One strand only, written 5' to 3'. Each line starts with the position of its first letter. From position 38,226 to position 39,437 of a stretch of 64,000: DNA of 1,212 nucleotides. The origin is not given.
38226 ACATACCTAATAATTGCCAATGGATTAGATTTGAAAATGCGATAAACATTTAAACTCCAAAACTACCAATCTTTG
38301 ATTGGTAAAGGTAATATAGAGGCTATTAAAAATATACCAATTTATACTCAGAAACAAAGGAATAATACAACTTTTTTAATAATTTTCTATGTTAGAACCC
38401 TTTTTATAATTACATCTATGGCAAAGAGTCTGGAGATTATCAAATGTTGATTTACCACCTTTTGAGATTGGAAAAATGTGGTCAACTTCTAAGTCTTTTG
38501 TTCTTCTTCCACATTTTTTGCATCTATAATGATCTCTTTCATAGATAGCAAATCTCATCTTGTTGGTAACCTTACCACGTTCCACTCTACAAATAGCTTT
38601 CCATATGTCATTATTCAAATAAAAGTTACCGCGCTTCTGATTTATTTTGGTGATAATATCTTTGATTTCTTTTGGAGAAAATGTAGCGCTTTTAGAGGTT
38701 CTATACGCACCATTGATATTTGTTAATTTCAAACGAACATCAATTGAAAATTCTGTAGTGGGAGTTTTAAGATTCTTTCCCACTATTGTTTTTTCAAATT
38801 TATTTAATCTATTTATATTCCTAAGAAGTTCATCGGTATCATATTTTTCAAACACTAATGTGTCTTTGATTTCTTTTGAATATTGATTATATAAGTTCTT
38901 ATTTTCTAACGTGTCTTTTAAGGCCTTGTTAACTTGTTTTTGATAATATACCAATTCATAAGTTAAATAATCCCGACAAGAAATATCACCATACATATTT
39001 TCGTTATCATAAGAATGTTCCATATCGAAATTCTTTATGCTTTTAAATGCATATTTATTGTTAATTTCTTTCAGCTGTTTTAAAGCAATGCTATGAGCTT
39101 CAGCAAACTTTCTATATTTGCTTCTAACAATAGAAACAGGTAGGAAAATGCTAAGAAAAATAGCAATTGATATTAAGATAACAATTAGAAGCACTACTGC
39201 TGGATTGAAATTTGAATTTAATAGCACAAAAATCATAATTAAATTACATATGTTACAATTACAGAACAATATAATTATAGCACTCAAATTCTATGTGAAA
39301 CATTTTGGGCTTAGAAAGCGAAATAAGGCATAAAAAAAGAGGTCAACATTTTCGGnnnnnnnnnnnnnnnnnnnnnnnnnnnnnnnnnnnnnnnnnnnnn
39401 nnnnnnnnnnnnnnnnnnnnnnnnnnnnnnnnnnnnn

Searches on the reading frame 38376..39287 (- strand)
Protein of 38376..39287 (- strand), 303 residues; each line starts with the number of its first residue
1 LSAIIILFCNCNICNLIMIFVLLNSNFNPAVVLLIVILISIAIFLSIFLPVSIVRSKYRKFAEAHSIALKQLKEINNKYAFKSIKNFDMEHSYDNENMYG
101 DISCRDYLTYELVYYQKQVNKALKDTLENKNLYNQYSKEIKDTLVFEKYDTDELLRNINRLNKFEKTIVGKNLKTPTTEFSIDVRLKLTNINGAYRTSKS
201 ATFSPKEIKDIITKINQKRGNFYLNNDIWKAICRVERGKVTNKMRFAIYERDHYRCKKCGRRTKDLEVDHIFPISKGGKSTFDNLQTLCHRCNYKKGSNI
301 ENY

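Call 5: search_protein_families(library=pfam, proteins=[window:38376-39287:-], max_evalue=0.01)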
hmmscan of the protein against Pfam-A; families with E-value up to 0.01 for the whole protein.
window:38376-39287:- (303 aa): 4 families
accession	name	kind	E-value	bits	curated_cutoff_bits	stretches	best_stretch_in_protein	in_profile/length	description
PF14279.12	HNH_5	-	1e-13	51.4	27.5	1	256-301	1-48/56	HNH endonuclease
PF01844.29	HNH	-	2.8e-13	50.2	21.4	1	256-298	1-46/47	HNH endonuclease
PF13395.12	HNH_4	-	0.00041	20.7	22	1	264-298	16-50/54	HNH endonuclease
PF02945.21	Endonuclease_7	-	0.0048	17.2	23.6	1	239-298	9-65/82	Recombination endonuclease VII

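Call 6: search_protein_families(library=padloc, proteins=[window:38376-39287:-], max_evalue=0.01)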
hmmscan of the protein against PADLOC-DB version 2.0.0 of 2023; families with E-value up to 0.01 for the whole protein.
window:38376-39287:- (303 aa): 7 families
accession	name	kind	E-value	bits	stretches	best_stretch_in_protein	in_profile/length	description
PDLC03478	REase_II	-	3.6e-09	34.7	1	232-297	88-159/219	Type II restriction enzyme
PDLC03431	REase_II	-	1.9e-05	22.4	1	268-296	178-206/246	Type II restriction enzyme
PDLC02859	DpdF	-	3.5e-05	20.4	1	248-299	2-55/545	DpdF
PDLC03418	REase_II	-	6.7e-05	20.2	1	240-297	311-370/372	Type II restriction enzyme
PDLC00315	PtuB1|PtuB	-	0.00038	18.3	1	256-299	33-79/227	Unknown function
PDLC00337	PtuB1|PtuB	-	0.0016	16.4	1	251-301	54-109/216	Unknown function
PDLC03656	mREase_IV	-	0.0016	16.3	1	265-293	224-252/277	Type IV methyl-directed restriction enzyme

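Call 7: search_protein_families(library=ncbifam, proteins=[window:38376-39287:-], max_evalue=0.01)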
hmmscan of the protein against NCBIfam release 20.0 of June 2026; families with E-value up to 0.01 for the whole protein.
window:38376-39287:- (303 aa): 2 families
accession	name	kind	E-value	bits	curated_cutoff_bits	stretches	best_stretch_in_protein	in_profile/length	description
NF040563.1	guided_IscB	equivalog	5.3e-13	48.8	175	1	243-299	182-238/314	RNA-guided endonuclease IscB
NF049971.1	CRISPR_Cas9d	exception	2.8e-05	22.9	375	1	235-298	529-595/986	type II CRISPR RNA-guided endonuclease Cas9d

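Call 8: search_protein_families(library=phrogs, proteins=[window:38376-39287:-], max_evalue=0.01)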
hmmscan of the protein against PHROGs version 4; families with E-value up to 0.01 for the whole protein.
window:38376-39287:- (303 aa): 36 families (the best 25 are shown)
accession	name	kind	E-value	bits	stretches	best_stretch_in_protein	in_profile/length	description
phrog_589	-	DNA, RNA and nucleotide metabolism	1e-15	58.9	1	243-297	81-139/179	HNH endonuclease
phrog_6050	-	DNA, RNA and nucleotide metabolism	3e-15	57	1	211-301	270-362/402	HNH endonuclease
phrog_16726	-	DNA, RNA and nucleotide metabolism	6.1e-15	56.7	1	241-300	81-144/308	HNH endonuclease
phrog_7785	-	DNA, RNA and nucleotide metabolism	1.1e-14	55.6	1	237-301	54-116/147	HNH endonuclease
phrog_144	-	DNA, RNA and nucleotide metabolism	3.5e-14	53.9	1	238-298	69-134/175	HNH endonuclease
phrog_2214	-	DNA, RNA and nucleotide metabolism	1.4e-13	51.7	1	235-299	175-239/429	HNH endonuclease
phrog_5956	-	DNA, RNA and nucleotide metabolism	2.3e-13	51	1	240-297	46-108/138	HNH endonuclease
phrog_8660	-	DNA, RNA and nucleotide metabolism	9.8e-13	49.6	1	232-297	103-177/196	HNH endonuclease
phrog_14314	-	DNA, RNA and nucleotide metabolism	1.4e-12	49.5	1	240-298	3-63/252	HNH endonuclease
phrog_16986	-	unknown function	2.1e-12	48.1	1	237-297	4-66/248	-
phrog_2118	-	DNA, RNA and nucleotide metabolism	2e-11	45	1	231-298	154-223/301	HNH endonuclease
phrog_1271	-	DNA, RNA and nucleotide metabolism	2.4e-11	44.6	1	221-300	247-319/361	HNH endonuclease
phrog_333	-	DNA, RNA and nucleotide metabolism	4.4e-11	44.1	1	241-298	21-80/138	HNH endonuclease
phrog_338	-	DNA, RNA and nucleotide metabolism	8.7e-11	42.8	1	243-300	196-263/340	HNH endonuclease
phrog_1035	-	DNA, RNA and nucleotide metabolism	2e-10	42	1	227-299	128-213/271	endonuclease VII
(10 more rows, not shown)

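Call 10: find_homologous_proteins(query=window:38376-39287:-, max_evalue=0.00001)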
Query window:38376-39287:- (303 aa): 1091 proteins with E <= 0.00001 among 2011 candidates; the best 120 are listed.
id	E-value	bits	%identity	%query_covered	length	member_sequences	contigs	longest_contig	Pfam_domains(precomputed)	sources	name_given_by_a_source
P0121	1.5e-162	558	88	91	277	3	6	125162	PF01844.30,PF14279.13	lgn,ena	-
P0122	2.7e-160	551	87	91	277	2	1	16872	PF01844.30,PF14279.13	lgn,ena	-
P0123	1.6e-154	532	86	91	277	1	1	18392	PF01844.30,PF14279.13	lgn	-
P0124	7.2e-152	523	84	91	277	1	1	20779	PF01844.30,PF14279.13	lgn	-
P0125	4.8e-151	520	83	91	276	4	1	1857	PF01844.30,PF14279.13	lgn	-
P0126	1.2e-150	519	83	90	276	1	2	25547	PF01844.30,PF14279.13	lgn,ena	-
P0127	1.4e-148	512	82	91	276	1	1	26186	PF01844.30,PF14279.13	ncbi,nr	ncbi:MAG: HNH endonuclease [Bacilli bacterium]|nr:HNH endonuclease [Bacilli bacterium]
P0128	3.3e-144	498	81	90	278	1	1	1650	PF01844.30,PF14279.13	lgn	-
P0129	5.3e-136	471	73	93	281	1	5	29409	PF01844.30,PF14279.13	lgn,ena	-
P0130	4.1e-135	468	73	93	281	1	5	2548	PF01844.30,PF14279.13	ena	-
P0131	1.0e-134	467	73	93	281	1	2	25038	PF01844.30,PF14279.13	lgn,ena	-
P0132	1.0e-134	467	72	93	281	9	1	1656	PF01844.30,PF14279.13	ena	-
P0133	2.3e-134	465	73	93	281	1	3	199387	PF01844.30,PF14279.13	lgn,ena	-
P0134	3.7e-134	465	72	93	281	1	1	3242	PF01844.30,PF14279.13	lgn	-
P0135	3.8e-134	465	73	93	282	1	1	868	PF01844.30,PF14279.13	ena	-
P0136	7.5e-134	464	74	90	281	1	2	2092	PF01844.30,PF14279.13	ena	-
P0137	7.6e-134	464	72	93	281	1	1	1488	PF01844.30,PF14279.13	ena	-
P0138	7.6e-134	464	72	93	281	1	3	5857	PF01844.30,PF14279.13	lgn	-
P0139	1.6e-133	463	72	93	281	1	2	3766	PF01844.30,PF14279.13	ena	-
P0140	2.0e-133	462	72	93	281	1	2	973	PF01844.30,PF14279.13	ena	-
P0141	6.4e-133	461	72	93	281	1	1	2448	PF01844.30,PF14279.13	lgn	-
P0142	1.4e-132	460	74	90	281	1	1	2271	PF01844.30,PF14279.13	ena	-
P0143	1.5e-132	459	72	93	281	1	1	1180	PF01844.30,PF14279.13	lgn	-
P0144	4.7e-130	451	73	89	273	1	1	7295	PF01844.30,PF14279.13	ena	-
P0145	1.6e-126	440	68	91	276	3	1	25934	PF01844.30,PF14279.13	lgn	-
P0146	3.5e-125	435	68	91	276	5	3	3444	PF01844.30,PF14279.13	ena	-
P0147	2.2e-124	433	68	94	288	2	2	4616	PF01844.30,PF14279.13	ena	-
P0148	3.7e-119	416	68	91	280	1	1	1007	PF01844.30,PF14279.13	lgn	-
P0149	1.5e-118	414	65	94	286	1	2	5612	PF01844.30,PF14279.13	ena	-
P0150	1.1e-117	411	64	89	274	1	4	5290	PF01844.30,PF14279.13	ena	-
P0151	8.1e-117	408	65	89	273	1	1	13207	PF01844.30,PF14279.13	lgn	-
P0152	2.6e-116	406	69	85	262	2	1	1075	PF13395.13,PF01844.30,PF14279.13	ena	-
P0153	1.8e-115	403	67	89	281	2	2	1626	PF01844.30,PF14279.13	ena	-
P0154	5.6e-115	402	67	90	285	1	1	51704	PF01844.30,PF14279.13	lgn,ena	-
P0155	8.3e-115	401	70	82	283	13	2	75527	PF01844.30,PF14279.13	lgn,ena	-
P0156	8.6e-115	401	67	84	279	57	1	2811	PF01844.30,PF14279.13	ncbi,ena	-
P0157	4.2e-114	399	64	89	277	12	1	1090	PF01844.30,PF14279.13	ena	-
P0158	5.7e-114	399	63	91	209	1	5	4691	PF01844.30,PF14279.13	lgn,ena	-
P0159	1.1e-113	398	66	86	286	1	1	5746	PF01844.30,PF14279.13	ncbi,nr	ncbi:MAG: HNH endonuclease [Bacilli bacterium]|nr:HNH endonuclease [Bacilli bacterium]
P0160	1.3e-113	397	62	94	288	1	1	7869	PF01844.30,PF14279.13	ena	-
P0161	1.4e-113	397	64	89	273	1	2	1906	PF01844.30,PF14279.13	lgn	-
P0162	2.0e-113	397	66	89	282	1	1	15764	PF01844.30,PF14279.13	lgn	-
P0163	6.9e-113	395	64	89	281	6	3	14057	PF01844.30,PF14279.13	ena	-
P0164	9.3e-113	395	66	85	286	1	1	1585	PF01844.30,PF14279.13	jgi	jgi:hypothetical protein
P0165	4.6e-111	389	62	93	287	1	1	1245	PF01844.30,PF14279.13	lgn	-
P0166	5.5e-111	389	61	90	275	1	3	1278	PF01844.30,PF14279.13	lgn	-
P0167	9.2e-111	388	63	89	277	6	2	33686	PF01844.30,PF14279.13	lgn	-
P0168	1.2e-110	388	63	83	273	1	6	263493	PF01844.30,PF14279.13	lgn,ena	-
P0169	2.3e-110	387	64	90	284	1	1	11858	PF01844.30,PF14279.13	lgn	-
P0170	2.5e-110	387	63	89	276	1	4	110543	PF01844.30,PF14279.13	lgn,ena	-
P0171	2.1e-109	384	66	81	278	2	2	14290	PF13395.13,PF01844.30,PF14279.13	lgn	-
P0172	2.6e-109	383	63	86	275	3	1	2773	PF01844.30,PF14279.13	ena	-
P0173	6.6e-109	382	61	89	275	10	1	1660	PF01844.30,PF14279.13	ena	-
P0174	8.1e-109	382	65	84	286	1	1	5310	PF01844.30,PF14279.13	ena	-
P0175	2.0e-108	380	63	89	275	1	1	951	PF01844.30,PF14279.13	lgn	-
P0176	3.1e-108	380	64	86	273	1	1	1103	PF01844.30,PF14279.13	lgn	-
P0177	4.0e-108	379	63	85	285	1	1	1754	PF01844.30,PF14279.13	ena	-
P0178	7.0e-108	379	63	90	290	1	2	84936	PF01844.30,PF14279.13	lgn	-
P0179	5.9e-107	376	58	93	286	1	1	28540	PF01844.30,PF14279.13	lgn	-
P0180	1.3e-106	374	62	88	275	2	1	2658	PF01844.30,PF14279.13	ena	-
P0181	1.6e-106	374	63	86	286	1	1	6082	PF01844.30,PF14279.13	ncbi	-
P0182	2.8e-106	373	65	84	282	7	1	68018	PF01844.30,PF14279.13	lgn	-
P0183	1.2e-105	371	60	91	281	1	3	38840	PF01844.30,PF14279.13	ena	-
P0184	1.3e-105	371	60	89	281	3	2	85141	PF01844.30,PF14279.13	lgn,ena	-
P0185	2.7e-105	370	60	93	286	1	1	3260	PF01844.30,PF14279.13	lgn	-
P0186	5.0e-105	369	77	70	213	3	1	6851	PF01844.30,PF14279.13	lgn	-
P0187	1.5e-103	364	58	91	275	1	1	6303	PF01844.30,PF14279.13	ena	-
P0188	1.5e-103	364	59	90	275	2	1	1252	PF01844.30,PF14279.13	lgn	-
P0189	2.3e-103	364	58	89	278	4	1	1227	PF01844.30,PF14279.13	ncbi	-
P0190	2.6e-103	364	59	91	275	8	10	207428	PF01844.30,PF14279.13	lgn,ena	-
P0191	5.0e-103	363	58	93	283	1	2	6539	PF01844.30,PF14279.13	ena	-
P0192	4.2e-102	360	58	90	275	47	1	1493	PF01844.30,PF14279.13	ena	-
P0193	1.7e-101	358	59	89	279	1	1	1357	PF01844.30,PF14279.13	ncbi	-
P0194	2.3e-101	357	58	90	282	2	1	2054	PF01844.30,PF14279.13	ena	-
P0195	2.9e-101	357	58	89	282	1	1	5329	PF01844.30,PF14279.13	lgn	-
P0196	5.3e-101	356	59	88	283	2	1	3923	PF01844.30,PF14279.13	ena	-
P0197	1.1e-100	355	57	92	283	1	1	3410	PF01844.30,PF14279.13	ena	-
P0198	4.7e-100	353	58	89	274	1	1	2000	PF01844.30,PF14279.13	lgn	-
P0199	1.1e-99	352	61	89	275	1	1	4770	PF01844.30,PF14279.13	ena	-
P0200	4.4e-99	350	58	89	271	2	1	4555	PF13395.13,PF01844.30,PF14279.13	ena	-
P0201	7.0e-99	349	56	92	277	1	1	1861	PF01844.30,PF14279.13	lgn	-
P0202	1.8e-98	348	57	89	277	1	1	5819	PF01844.30,PF14279.13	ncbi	-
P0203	2.4e-98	347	55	94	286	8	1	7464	PF13395.13,PF01844.30,PF14279.13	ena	-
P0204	5.1e-98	346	60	86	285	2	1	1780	PF01844.30,PF14279.13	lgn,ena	-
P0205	5.7e-98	346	62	81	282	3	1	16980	PF01844.30,PF14279.13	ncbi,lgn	-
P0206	7.0e-98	346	58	88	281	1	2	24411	PF13395.13,PF01844.30,PF14279.13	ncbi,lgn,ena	-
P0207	2.1e-97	344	58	89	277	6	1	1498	PF01844.30,PF14279.13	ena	-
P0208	2.5e-97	344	58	89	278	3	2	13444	PF01844.30,PF14279.13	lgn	-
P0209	3.5e-97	343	58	94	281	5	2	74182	PF01844.30,PF14279.13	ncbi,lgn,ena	-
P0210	1.7e-96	341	59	89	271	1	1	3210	PF01844.30,PF14279.13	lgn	-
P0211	2.0e-96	341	57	89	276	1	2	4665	PF01844.30,PF14279.13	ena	-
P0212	2.2e-96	341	57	89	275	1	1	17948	PF01844.30,PF14279.13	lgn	-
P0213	2.7e-96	341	57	89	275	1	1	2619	PF01844.30,PF14279.13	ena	-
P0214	2.8e-96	341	60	82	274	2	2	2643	PF01844.30,PF14279.13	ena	-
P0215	3.2e-96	340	54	90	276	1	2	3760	PF01844.30,PF14279.13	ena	-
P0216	3.9e-96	340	57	90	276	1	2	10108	PF01844.30,PF14279.13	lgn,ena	-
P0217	4.8e-96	340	57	89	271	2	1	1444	PF01844.30,PF14279.13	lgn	-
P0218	7.3e-96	339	57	89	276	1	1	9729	PF01844.30,PF14279.13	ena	-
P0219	1.1e-95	339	57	89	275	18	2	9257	PF01844.30,PF14279.13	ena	-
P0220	1.9e-95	338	55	94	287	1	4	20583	PF01844.30,PF14279.13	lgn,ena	-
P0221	3.5e-95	337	57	93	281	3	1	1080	PF01844.30,PF14279.13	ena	-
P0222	4.2e-95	337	55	88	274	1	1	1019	PF01844.30,PF14279.13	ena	-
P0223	5.1e-95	336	55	90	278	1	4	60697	PF01844.30,PF14279.13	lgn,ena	-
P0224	6.0e-95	336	56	89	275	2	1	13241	PF01844.30,PF14279.13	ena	-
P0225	7.1e-95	336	57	89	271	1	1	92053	PF01844.30,PF14279.13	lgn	-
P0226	1.4e-94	335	57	88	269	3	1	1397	PF01844.30,PF14279.13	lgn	-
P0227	1.4e-94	335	56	90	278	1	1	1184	PF01844.30,PF14279.13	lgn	-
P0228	2.6e-94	334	55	93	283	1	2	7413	PF01844.30,PF14279.13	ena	-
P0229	6.7e-94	333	56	90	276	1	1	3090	PF01844.30,PF14279.13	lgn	-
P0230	7.9e-94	332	58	83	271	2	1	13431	PF01844.30,PF14279.13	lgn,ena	-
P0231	8.7e-94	332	54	89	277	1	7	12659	PF01844.30,PF14279.13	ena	-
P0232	9.2e-94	332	55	90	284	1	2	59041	PF01844.30,PF14279.13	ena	-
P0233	9.6e-94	332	57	90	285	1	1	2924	PF01844.30,PF14279.13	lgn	-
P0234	1.1e-93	332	56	90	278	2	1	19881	PF01844.30,PF14279.13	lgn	-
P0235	1.6e-93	331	55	88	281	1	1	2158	PF13395.13,PF01844.30,PF14279.13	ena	-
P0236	1.6e-93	331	59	84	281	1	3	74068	PF01844.30,PF14279.13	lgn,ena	-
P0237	1.7e-93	331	54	88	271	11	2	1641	PF01844.30,PF14279.13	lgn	-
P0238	1.9e-93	331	57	90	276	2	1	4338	PF01844.30,PF14279.13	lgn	-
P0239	2.8e-93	331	55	90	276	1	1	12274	PF01844.30,PF14279.13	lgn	-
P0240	3.5e-93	330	56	90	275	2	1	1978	PF01844.30,PF14279.13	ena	-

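Call 12: find_encoding_contigs(protein=P0121, flank=8000, max_places=6)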
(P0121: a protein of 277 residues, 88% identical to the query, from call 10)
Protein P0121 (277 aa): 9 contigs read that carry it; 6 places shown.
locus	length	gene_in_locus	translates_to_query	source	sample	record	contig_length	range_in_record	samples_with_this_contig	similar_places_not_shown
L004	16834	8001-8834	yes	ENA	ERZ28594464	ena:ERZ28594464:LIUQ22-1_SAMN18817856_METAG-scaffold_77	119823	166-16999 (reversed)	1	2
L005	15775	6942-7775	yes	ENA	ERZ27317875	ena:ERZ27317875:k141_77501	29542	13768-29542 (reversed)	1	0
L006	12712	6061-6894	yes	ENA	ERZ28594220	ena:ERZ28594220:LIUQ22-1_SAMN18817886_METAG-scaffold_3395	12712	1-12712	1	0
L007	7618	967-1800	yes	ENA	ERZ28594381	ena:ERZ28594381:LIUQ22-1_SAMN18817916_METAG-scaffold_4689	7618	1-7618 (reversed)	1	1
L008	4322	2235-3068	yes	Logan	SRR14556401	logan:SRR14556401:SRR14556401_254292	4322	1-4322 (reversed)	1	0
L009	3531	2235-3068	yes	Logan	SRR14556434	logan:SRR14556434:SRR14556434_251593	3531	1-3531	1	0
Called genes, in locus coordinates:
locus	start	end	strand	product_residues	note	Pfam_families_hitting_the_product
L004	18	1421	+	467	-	-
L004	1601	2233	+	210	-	-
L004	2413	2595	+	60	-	-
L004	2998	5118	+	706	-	PF01381:HTH_3, PF07022:Phage_CI_repr (faint), PF12844:HTH_19, PF13560:HTH_31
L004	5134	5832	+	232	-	-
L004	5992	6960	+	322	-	PF00929:RNase_T (faint)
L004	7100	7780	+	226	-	PF01381:HTH_3, PF12844:HTH_19, PF13560:HTH_31 (weak)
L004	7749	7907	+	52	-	-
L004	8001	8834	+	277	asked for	PF01844:HNH, PF14279:HNH_5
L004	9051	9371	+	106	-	PF12643:MazG-like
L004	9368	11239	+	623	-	PF09848:SLFN-g3_helicase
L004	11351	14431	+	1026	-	PF13086:AAA_11, PF13245:AAA_19 (weak), PF13604:AAA_30 (faint), PF13087:AAA_12, PF10881:DUF2726 (weak)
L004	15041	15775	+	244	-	-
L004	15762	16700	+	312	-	PF08843:AbiEii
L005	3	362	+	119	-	?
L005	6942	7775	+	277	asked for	PF01844:HNH, PF14279:HNH_5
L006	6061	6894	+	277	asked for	PF01844:HNH, PF14279:HNH_5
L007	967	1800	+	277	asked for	PF01844:HNH, PF14279:HNH_5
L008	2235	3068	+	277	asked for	PF01844:HNH, PF14279:HNH_5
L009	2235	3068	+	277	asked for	PF01844:HNH, PF14279:HNH_5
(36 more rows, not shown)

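Call 16: find_related_loci(query=A1, collection=genome_contigs, flank=10000)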
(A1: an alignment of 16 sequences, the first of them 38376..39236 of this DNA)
Query A1 (286 aa) in genome_contigs; peptide patterns used: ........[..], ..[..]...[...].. (x = any residue, [..] = any of these).
264 stretches matched a pattern; 250 encode a relative of the query (tblastn E <= 1e-3); the best 80 are kept; 80 distinct loci.
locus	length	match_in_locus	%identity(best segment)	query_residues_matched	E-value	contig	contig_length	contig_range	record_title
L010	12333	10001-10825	82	10-284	1e-154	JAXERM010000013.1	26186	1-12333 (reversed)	MAG: Bacilli bacterium isolate SUG2489 k141_76503, whole genome shotgun sequence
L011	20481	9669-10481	64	13-283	2e-118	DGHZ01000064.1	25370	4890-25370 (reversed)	MAG TPA_asm: Bacillales bacterium UBA3835 UBA3835_contig_70122, whole genome shotgun sequence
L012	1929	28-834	62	15-284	6e-121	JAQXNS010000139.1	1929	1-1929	MAG: bacterium isolate SUG1359 k141_3235569, whole genome shotgun sequence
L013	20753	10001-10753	69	36-284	6e-114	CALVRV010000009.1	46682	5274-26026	MAG: uncultured Bacilli bacterium isolate BRZ_RH__bin66 genome assembly, contig: BRZ_RH__NODE_454_length_46682_cov_13.21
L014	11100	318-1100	61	24-284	7e-108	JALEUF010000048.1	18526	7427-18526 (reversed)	MAG: Bacillales bacterium isolate SUG340 k141_127976, whole genome shotgun sequence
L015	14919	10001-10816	57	14-284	2e-98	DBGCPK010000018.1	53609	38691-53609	MAG TPA_asm: Bacilli bacterium isolate MAG11536 contig18, whole genome shotgun sequence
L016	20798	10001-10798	58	22-284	2e-93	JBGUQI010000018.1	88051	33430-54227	MAG: Bacilli bacterium isolate ruminal_MAG_143 ruminal_MAG_143_contig_0018, whole genome shotgun sequence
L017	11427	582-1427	53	4-283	8e-93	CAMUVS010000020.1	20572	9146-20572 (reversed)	MAG TPA_asm: uncultured Bacillales bacterium isolate SRR11861928_bin.55_metaWRAP_v1.3_MAG genome assembly, contig: ERZ14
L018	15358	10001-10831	51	7-284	1e-91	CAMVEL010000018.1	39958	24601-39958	MAG TPA_asm: uncultured Erysipelotrichaceae bacterium isolate SRR8387716_bin.60_metaWRAP_v1.3_MAG genome assembly, conti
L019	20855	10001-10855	52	1-286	6e-89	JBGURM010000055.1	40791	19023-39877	MAG: Bacilli bacterium isolate ruminal_MAG_116 ruminal_MAG_116_contig_0057, whole genome shotgun sequence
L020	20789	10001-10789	52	24-286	9e-88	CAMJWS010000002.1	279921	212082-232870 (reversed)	MAG: uncultured Bacillales bacterium isolate SRR12081298_bin.12_metaWRAP_v1.3_MAG genome assembly, contig: ERZ12289774.1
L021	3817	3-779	54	24-284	6e-88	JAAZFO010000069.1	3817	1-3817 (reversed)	MAG: Erysipelotrichia bacterium isolate AS10tlH2TH_221 144622_AS10, whole genome shotgun sequence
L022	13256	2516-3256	55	37-284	3e-87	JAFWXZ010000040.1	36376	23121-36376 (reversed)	MAG: Clostridia bacterium isolate RGIG6173 Sheep_Rectum-1__c441006, whole genome shotgun sequence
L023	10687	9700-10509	53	16-285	1e-86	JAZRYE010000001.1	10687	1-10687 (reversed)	MAG: Bacilli bacterium isolate T1900044950_TA20190003.MAGScoT_cleanbin_000027 SGB_3596_k141_2379864, whole genome shotgu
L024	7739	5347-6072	55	41-283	1e-86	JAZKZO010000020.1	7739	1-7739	MAG: Eubacteriales bacterium isolate T1900045088_TC20190082.MAGScoT_cleanbin_000003 SGB_4692_k141_2213173, whole genome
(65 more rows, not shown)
